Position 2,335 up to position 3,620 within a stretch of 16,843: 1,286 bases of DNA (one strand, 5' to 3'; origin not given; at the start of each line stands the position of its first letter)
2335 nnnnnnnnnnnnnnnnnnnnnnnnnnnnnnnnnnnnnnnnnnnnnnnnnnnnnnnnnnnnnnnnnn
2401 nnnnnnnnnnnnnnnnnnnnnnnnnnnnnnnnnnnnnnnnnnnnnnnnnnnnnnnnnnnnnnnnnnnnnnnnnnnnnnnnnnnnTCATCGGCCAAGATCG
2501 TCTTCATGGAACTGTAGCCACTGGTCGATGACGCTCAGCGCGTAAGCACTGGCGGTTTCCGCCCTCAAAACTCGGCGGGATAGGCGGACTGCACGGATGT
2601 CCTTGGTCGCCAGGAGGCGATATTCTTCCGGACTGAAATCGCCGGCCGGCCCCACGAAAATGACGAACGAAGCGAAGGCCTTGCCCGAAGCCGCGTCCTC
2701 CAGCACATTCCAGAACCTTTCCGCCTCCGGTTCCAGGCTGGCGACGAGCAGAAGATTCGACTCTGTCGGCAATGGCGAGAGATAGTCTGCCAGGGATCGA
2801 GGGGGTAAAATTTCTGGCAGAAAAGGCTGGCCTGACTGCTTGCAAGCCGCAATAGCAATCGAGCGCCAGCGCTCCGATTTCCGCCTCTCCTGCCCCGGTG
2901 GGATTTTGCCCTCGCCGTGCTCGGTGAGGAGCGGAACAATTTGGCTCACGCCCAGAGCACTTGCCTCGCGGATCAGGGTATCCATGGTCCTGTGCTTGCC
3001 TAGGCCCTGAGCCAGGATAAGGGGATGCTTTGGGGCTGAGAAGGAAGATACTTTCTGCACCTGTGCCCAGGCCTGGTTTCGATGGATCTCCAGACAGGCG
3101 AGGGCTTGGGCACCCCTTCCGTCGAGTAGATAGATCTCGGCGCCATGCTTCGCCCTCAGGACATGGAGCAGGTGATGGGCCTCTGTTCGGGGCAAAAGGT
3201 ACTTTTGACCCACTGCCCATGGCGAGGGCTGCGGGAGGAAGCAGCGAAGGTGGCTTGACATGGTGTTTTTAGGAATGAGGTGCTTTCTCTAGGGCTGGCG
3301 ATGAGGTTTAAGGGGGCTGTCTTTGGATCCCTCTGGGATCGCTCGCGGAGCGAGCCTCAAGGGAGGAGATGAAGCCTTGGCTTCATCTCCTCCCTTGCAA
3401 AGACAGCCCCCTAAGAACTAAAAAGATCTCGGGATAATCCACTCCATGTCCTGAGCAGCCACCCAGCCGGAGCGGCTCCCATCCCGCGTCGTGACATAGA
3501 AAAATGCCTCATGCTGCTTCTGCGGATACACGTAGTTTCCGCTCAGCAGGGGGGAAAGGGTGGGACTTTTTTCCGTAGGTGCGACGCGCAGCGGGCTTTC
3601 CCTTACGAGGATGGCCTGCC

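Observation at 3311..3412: Cloverleaf-shaped ~100-nt structured element (copy 1) in the only real gap of a 9.8-kb same-strand gene string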

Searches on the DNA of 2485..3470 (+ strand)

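Call 16: search_rna_families(source=window, start=3250, end=3470, threshold=evalue, max_evalue=10)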
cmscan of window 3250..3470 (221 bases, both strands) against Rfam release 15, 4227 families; matches with E-value up to 10: 55.
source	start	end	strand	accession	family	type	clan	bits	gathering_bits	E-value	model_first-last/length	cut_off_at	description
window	3360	3397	+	RF03803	MIR1886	Gene; miRNA;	-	29.9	62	0.00029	1-52/52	no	MIR1886 microRNA precursor family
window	3357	3398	-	RF00958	mir-498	Gene; miRNA;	-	22.3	85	0.035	1-85/85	no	mir-498 microRNA precursor family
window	3359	3396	+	RF03831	mir-627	Gene; miRNA;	-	21.9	86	0.012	26-63/87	no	mir-627 microRNA precursor family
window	3360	3396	+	RF03493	mir-1281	Gene; miRNA;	-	21.9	70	0.16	1-54/54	no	mir-1281 microRNA precursor family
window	3363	3390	-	RF03803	MIR1886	Gene; miRNA;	-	21.7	62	0.043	1-52/52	no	MIR1886 microRNA precursor family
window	3357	3400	+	RF03735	mir-1502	Gene; miRNA;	-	21.7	66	0.25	1-59/59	no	mir-1502 microRNA precursor family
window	3359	3396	-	RF03831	mir-627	Gene; miRNA;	-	21.6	86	0.015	26-63/87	no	mir-627 microRNA precursor family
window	3359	3443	+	RF02058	STnc400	Gene;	-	21.1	80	0.055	1-125/125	no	Gammaproteobacterial sRNA STnc400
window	3360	3396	-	RF03710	mir-1451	Gene; miRNA;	-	21.1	85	0.36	1-92/92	no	mir-1451 microRNA precursor family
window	3350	3406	-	RF03735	mir-1502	Gene; miRNA;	-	20.7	66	0.44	1-59/59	no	mir-1502 microRNA precursor family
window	3359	3396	+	RF02963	DUF3800-IV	Gene; sRNA;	-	20.6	60.7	0.35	1-91/91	no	DUF3800-IV RNA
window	3359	3396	-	RF02963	DUF3800-IV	Gene; sRNA;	-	20.6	60.7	0.36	1-91/91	no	DUF3800-IV RNA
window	3359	3396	-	RF03598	MIR6024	Gene; miRNA;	-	20.4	72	0.064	1-99/99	no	MIR6024 microRNA precursor family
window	3358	3396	-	RF03778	mir-483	Gene; miRNA;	-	20.4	60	0.13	1-75/75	no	mir-483 microRNA precursor family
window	3345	3415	-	RF03308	MIR848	Gene; miRNA;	-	20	90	0.054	1-97/97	no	MIR848 microRNA precursor family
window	3250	3399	-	RF02567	Va-907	Gene; sRNA;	-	14.3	45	0.048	1-100/311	3'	Vibrio alginolyticus sRNA 907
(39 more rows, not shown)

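Call 19: build_rna_model(alignment_id=A3, structure=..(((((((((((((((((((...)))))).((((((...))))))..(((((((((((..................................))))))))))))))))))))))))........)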
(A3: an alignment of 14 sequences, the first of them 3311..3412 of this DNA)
Model R1 built from alignment A3 (14 sequences, 125 columns); structure: as given.
model positions 100; base pairs 36; branch points 2; effective number of sequences 1.26; information 0.59 bits per position. Calibrated on 0.2 Mb of random sequence (short: E-values are rough).
structure used (alignment columns):
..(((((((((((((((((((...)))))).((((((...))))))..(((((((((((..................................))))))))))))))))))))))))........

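Call 20: search_with_rna_model(model_id=R1, sources=[window, L001, L002, L003, L004, L005, L006, L007, L008], max_evalue=1, filters=off)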
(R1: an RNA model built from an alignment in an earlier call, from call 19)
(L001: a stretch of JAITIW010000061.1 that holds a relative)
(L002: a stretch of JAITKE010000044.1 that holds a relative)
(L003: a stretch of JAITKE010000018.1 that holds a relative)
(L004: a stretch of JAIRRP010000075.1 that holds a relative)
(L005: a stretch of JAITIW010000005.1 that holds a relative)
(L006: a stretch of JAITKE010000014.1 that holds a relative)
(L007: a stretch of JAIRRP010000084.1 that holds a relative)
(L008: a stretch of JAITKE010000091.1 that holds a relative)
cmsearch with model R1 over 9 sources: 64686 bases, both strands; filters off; matches with E-value up to 1: 62.
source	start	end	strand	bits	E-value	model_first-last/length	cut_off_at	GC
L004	2475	2578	-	100.7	1.3e-22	1-100/100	no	0.56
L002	5802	5904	-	97.7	7e-22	1-100/100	no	0.56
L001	1791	1890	+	97.2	9.2e-22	1-100/100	no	0.56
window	10857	10955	+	96.3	1.6e-21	1-100/100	no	0.58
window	3311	3412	+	94.3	4.8e-21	1-100/100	no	0.61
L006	5777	5873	+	94.1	5.4e-21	1-100/100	no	0.6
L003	213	315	-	93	1e-20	1-100/100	no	0.66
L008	1242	1335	+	89.1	9.4e-20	1-100/100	no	0.55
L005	5778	5867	+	88.8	1.1e-19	1-100/100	no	0.44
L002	132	231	+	87.1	2.8e-19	1-100/100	no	0.63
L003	3352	3451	+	86.6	3.9e-19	1-100/100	no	0.67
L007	1127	1229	+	86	5.3e-19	1-100/100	no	0.6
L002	3662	3769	+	81.1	8.4e-18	1-100/100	no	0.64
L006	791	898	-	77.4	6.8e-17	1-100/100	no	0.77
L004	468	564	+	75.1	2.6e-16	1-100/100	no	0.56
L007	226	333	-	72.4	1.2e-15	1-100/100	no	0.62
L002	3794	3898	-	70.7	3.2e-15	1-100/100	no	0.65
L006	2682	2781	+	64.8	8.9e-14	1-100/100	no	0.7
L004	2661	2768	+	64.5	1e-13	1-100/100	no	0.58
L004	309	417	-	63.3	2e-13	1-100/100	no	0.6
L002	7694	7799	+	61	7.6e-13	1-100/100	no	0.74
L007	938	1044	-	59.6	1.7e-12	1-100/100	no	0.56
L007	562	665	-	48.5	9.1e-10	1-100/100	no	0.45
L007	389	481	+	44.8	7.6e-09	1-100/100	no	0.57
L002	6107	6228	+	44.1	1.1e-08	1-100/100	no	0.8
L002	132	231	-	40.2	1e-07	1-100/100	no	0.63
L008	1242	1335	-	39.9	1.2e-07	1-100/100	no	0.55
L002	3662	3769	-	39.8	1.3e-07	1-100/100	no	0.64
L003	213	315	+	39.3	1.7e-07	1-100/100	no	0.66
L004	2661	2768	-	38.1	3.2e-07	1-100/100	no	0.58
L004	2475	2578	+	38.1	3.3e-07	1-100/100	no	0.56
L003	3352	3451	-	37.9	3.8e-07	1-100/100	no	0.67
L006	2682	2781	-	37.7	4.1e-07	1-100/100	no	0.7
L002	5802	5904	+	37.2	5.4e-07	1-100/100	no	0.56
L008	5635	5743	+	37.1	5.8e-07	1-100/100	no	0.68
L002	3794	3898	+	37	6e-07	1-100/100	no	0.65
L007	226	333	+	36.4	8.5e-07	1-100/100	no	0.62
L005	5778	5867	-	35.9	1.2e-06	1-100/100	no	0.44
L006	5777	5873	-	34.9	2e-06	1-100/100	no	0.6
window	3311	3412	-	33.9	3.5e-06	1-100/100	no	0.61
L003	357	498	-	33.5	4.4e-06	1-100/100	no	0.75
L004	468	564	-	33.3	5.1e-06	1-100/100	no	0.56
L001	1791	1890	-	33.1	5.7e-06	1-100/100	no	0.56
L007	937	1045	+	32.1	9.8e-06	1-100/100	no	0.55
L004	309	417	+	30.8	2e-05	1-100/100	no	0.6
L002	7963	8000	+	28.3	8.5e-05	13-88/100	no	0.68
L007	1127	1229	-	27.4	0.00014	1-100/100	no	0.6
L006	791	898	+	27.3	0.00015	1-100/100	no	0.77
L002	7694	7799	-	27.1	0.00017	1-100/100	no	0.74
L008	2185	2285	+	21.8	0.0033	1-100/100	no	0.65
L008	2183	2287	-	21.3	0.0046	1-100/100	no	0.64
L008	5635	5743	-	19.6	0.012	1-100/100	no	0.68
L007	562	665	+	18.9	0.018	1-100/100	no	0.45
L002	3508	3595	-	16.5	0.067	1-100/100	no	0.62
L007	385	444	-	15.4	0.13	1-100/100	no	0.62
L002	7966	7995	-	15.3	0.13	16-45/100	no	0.77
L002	6166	6228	-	15.3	0.14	1-100/100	no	0.75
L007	1836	1866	-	14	0.28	1-100/100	no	0.55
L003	1435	1514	-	13.6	0.36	1-100/100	no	0.64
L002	855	964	-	13.3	0.42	1-100/100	no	0.67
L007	1836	1866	+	12.6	0.61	1-100/100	no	0.55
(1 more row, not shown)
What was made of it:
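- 3311..3412 (+): Copy 1 of the cloverleaf repeat, type A. The model's '+' orientation reads P1-P2-P3-P4-P1'. This copy is antisense to the bat/rsmE transcription direction. CM R1 scores it 94.3 bits, E 5e-21 (call 20).
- Spacing between clustered copies is 20-260 nt, which is too short for gene cassettes, and orientations are mixed (call 20).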

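Call 21: search_with_rna_model(model_id=R1, sources=[window, L001, L002, L003, L004, L005, L006, L007, L008], max_evalue=2e-8, make_alignment=true)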
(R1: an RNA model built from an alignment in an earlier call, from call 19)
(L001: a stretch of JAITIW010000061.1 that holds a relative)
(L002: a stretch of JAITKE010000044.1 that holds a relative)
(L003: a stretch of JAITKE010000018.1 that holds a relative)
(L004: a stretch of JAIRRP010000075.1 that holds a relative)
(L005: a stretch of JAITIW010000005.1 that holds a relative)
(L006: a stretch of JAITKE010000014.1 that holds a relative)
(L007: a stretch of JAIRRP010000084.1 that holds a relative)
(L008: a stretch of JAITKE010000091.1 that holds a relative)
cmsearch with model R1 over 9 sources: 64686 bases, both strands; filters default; matches with E-value up to 2e-8: 27.
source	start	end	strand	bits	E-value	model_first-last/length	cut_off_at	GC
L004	2475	2578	-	100.7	1.3e-22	1-100/100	no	0.56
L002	5802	5904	-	97.7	7e-22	1-100/100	no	0.56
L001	1791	1890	+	97.2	9.2e-22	1-100/100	no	0.56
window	10857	10955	+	96.3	1.6e-21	1-100/100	no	0.58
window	3311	3412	+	94.3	4.8e-21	1-100/100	no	0.61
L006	5777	5873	+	94.1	5.3e-21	1-100/100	no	0.6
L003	213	315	-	93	9.9e-21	1-100/100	no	0.66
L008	1242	1335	+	89.1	9.3e-20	1-100/100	no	0.55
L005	5778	5867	+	88.8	1.1e-19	1-100/100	no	0.44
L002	132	231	+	87.1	2.8e-19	1-100/100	no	0.63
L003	3352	3451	+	86.6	3.8e-19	1-100/100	no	0.67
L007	1127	1229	+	86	5.2e-19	1-100/100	no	0.6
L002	3662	3769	+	81.1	8.4e-18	1-100/100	no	0.64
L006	791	898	-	77.5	6.8e-17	1-100/100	no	0.77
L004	468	564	+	75.1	2.5e-16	1-100/100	no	0.56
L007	226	333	-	72.4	1.2e-15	1-100/100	no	0.62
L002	3794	3898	-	70.7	3.2e-15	1-100/100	no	0.65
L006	2682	2781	+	64.8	8.8e-14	1-100/100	no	0.7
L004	2661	2768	+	64.5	1e-13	1-100/100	no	0.58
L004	309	417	-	63.3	2e-13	1-100/100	no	0.6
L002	7694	7799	+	61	7.6e-13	1-100/100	no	0.74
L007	938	1044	-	59.6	1.6e-12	1-100/100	no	0.56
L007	562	665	-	48.5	9e-10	1-100/100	no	0.45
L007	389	481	+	44.8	7.5e-09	1-100/100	no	0.57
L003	355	499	-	44.7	7.9e-09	1-100/100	no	0.74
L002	7951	8000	+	44.5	8.7e-09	1-50/100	3'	0.66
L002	6107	6228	+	44.2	1.1e-08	1-100/100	no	0.8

Alignment A4: 27 matches aligned to the model, 188 columns, each read 5' to 3' on its own strand. Consensus structure (alignment columns), stored with it:
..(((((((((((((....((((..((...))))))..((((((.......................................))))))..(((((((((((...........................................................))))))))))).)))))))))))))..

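Call 32: search_with_rna_model(model_id=R1, sources=[L009, L010, L011, L012], max_evalue=1, filters=off)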
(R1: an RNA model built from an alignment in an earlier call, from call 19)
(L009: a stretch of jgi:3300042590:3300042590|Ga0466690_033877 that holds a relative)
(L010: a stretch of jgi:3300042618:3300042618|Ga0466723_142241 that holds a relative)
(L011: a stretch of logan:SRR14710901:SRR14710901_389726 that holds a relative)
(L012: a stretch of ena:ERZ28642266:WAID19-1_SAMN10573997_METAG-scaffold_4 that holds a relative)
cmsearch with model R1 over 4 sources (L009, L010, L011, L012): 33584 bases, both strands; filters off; matches with E-value up to 1: 17.
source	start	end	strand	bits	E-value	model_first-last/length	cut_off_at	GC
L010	9855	9953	-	89.5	3.8e-20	1-100/100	no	0.43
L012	9864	9960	-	82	2.6e-18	1-100/100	no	0.42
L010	13095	13198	+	70.1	2.2e-15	1-100/100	no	0.55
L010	2008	2117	-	57.5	2.9e-12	1-100/100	no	0.54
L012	1763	1867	+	55.9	7e-12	1-100/100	no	0.53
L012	13074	13184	+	54.9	1.3e-11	1-100/100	no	0.57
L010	1160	1270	+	47.4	8.8e-10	1-100/100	no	0.54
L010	2007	2118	+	35.9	6e-07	1-100/100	no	0.53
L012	9864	9960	+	35.1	9.3e-07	1-100/100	no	0.42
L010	9855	9953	+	33.2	2.8e-06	1-100/100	no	0.43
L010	13095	13198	-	32.5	4.1e-06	1-100/100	no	0.55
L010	1159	1271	-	24.6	0.00036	1-100/100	no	0.53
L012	1763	1867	-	24.3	0.00043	1-100/100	no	0.53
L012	13074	13184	-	23.3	0.00075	1-100/100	no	0.57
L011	3189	3237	+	18.5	0.011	12-89/100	no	0.69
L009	203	306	+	12.3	0.39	1-100/100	no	0.67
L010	9189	9284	-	10.8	0.89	1-100/100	no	0.57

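Call 37: search_rna_families(sources=[L010, L012, L007, L004, L002], threshold=gathering)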
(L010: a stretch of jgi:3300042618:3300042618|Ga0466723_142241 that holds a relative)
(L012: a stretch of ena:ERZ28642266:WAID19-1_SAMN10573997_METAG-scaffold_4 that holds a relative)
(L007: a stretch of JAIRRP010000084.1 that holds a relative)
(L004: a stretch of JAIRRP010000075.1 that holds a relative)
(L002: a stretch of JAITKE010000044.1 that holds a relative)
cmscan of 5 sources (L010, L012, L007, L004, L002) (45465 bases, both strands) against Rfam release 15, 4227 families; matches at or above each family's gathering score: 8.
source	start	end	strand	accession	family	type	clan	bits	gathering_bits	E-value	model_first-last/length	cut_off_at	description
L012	1964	2340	+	RF00010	RNaseP_bact_a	Gene; ribozyme;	CL00002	223.8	100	1.7e-71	1-367/367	no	Bacterial RNase P class A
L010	1371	1748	+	RF00010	RNaseP_bact_a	Gene; ribozyme;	CL00002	223.7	100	1.8e-71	1-367/367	no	Bacterial RNase P class A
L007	779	850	-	RF00005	tRNA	Gene; tRNA;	CL00001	65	29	5.2e-12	1-71/71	no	tRNA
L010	13286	13358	+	RF00005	tRNA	Gene; tRNA;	CL00001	62.2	29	3.1e-11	1-71/71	no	tRNA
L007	17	103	+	RF00005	tRNA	Gene; tRNA;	CL00001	57.5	29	6.2e-10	1-71/71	no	tRNA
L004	700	781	+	RF00005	tRNA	Gene; tRNA;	CL00001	53.8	29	6.3e-09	1-71/71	no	tRNA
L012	13272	13337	+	RF00005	tRNA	Gene; tRNA;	CL00001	48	29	2.5e-07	1-64/71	3'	tRNA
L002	1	63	+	RF00005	tRNA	Gene; tRNA;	CL00001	44.6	29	2.2e-06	9-71/71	5'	tRNA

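Call 43: search_with_rna_model(model_id=R1, sources=[window, L001, L002, L003, L004, L005, L006, L007, L008, L009, L010, L011, L012], max_evalue=2e-8, make_alignment=true)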
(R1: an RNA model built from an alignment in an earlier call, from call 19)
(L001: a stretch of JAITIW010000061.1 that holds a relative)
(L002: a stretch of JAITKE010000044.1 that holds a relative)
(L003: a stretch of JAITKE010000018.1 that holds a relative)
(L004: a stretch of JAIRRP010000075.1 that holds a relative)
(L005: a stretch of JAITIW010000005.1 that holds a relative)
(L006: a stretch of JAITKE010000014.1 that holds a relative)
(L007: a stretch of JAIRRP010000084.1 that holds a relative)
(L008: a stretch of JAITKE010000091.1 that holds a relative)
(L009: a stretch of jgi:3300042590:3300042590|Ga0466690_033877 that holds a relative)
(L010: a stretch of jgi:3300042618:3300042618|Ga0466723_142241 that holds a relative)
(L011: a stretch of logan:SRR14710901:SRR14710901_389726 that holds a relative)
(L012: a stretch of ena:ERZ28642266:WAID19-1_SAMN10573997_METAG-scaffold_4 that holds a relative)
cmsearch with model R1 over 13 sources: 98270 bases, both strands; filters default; matches with E-value up to 2e-8: 34.
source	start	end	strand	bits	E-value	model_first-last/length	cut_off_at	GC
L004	2475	2578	-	100.7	1.9e-22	1-100/100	no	0.56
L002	5802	5904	-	97.7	1.1e-21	1-100/100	no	0.56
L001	1791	1890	+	97.2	1.4e-21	1-100/100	no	0.56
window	10857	10955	+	96.3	2.4e-21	1-100/100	no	0.58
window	3311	3412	+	94.3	7.3e-21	1-100/100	no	0.61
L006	5777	5873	+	94.1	8.1e-21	1-100/100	no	0.6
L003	213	315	-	93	1.5e-20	1-100/100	no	0.66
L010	9855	9953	-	89.5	1.1e-19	1-100/100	no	0.43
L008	1242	1335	+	89.1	1.4e-19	1-100/100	no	0.55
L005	5778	5867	+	88.8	1.7e-19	1-100/100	no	0.44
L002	132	231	+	87.1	4.3e-19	1-100/100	no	0.63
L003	3352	3451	+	86.6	5.8e-19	1-100/100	no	0.67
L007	1127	1229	+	86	7.9e-19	1-100/100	no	0.6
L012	9864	9960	-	82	7.6e-18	1-100/100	no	0.42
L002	3662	3769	+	81.1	1.3e-17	1-100/100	no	0.64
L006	791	898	-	77.5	1e-16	1-100/100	no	0.77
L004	468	564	+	75.1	3.8e-16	1-100/100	no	0.56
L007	226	333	-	72.4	1.8e-15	1-100/100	no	0.62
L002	3794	3898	-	70.7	4.8e-15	1-100/100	no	0.65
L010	13095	13198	+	70.1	6.5e-15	1-100/100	no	0.55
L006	2682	2781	+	64.8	1.3e-13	1-100/100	no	0.7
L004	2661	2768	+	64.5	1.5e-13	1-100/100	no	0.58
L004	309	417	-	63.3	3.1e-13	1-100/100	no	0.6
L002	7694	7799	+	61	1.1e-12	1-100/100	no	0.74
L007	938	1044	-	59.6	2.5e-12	1-100/100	no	0.56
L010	2008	2117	-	57.5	8.4e-12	1-100/100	no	0.54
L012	1763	1867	+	55.9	2e-11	1-100/100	no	0.53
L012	13074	13184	+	54.9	3.7e-11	1-100/100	no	0.57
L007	562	665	-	48.5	1.4e-09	1-100/100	no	0.45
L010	1160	1270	+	47.4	2.6e-09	1-100/100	no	0.54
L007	389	481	+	44.8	1.1e-08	1-100/100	no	0.57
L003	355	499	-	44.7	1.2e-08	1-100/100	no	0.74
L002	7951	8000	+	44.5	1.3e-08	1-50/100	3'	0.66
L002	6107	6228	+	44.2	1.6e-08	1-100/100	no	0.8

Alignment A5: 34 matches aligned to the model, 191 columns, each read 5' to 3' on its own strand. Consensus structure (alignment columns), stored with it:
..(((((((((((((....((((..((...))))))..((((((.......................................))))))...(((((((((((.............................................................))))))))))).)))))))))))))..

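Call 48: search_with_rna_model(model_id=R1, sources=[L013, L014, L015], max_evalue=1, filters=off)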
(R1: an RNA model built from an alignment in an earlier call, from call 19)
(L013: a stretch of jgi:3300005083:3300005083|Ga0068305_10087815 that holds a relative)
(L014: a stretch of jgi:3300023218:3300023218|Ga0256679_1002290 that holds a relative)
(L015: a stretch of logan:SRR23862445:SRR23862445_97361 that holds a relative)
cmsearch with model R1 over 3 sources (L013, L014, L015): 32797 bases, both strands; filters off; matches with E-value up to 1: 5.
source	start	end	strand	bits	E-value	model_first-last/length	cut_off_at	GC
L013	10602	10704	+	73.7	2.9e-16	1-100/100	no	0.75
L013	8266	8356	-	20.5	0.0035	1-100/100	no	0.6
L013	10602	10704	-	19.3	0.0069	1-100/100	no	0.75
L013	8208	8317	+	11.2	0.71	1-100/100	no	0.62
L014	1027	1128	-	10.7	0.91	1-100/100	no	0.71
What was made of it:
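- On REP/REPIN-RAYT system: Orientations are mixed (calls 20, 32, 43, 48).
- CM R1 then found 34 copies at E<=2e-8 in the window plus L001-L012, and one more in L013 (calls 20, 32, 43, 48).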

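Call 66: search_dna_similar(query=window:3305-3418:+, collection=plasmids, mode=distant, max_evalue=0.01, max_rows=10)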
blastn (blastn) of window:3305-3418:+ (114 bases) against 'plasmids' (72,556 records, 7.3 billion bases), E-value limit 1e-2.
No match.
